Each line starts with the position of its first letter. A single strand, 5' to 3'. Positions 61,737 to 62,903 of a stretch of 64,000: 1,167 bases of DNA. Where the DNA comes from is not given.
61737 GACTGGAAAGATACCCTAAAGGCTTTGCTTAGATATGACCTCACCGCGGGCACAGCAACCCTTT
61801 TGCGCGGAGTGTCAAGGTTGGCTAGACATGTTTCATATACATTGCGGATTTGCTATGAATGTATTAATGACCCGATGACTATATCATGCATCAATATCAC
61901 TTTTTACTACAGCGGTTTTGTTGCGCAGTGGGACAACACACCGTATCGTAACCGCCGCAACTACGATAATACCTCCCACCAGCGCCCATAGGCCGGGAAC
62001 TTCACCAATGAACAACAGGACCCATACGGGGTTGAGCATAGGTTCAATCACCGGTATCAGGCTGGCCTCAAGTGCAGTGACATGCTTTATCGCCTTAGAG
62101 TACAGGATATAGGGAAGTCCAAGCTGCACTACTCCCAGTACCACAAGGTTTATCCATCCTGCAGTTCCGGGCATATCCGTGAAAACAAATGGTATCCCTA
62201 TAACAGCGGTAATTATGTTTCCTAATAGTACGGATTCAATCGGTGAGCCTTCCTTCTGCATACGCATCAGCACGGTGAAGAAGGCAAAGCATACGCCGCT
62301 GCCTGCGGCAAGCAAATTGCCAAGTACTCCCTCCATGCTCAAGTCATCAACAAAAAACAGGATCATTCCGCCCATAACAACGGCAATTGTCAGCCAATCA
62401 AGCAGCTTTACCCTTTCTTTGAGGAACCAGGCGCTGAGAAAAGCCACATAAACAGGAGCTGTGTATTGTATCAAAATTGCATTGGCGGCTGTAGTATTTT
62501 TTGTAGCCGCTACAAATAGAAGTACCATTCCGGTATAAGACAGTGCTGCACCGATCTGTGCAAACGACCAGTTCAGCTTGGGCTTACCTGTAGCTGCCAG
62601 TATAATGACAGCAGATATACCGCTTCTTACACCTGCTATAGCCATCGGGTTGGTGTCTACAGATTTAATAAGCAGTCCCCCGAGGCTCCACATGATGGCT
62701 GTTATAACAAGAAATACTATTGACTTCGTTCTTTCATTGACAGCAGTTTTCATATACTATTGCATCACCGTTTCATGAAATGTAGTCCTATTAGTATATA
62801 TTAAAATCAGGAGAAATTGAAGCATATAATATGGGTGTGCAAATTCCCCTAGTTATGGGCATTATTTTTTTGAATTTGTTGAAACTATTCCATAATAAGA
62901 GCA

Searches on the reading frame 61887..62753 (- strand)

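Call 38: search_protein_families(library=pfam, proteins=[window:61887-62753:-], max_evalue=0.001)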
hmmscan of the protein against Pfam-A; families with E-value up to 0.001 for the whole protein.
window:61887-62753:- (289 aa): 2 families
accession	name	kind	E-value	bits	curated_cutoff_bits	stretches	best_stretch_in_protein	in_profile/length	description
PF00892.27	EamA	-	2e-33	115.9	28.2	2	10-134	2-134/135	EamA-like transporter family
PF03151.22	TPT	-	4e-05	23.6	30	1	56-183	56-186/291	Triose-phosphate Transporter family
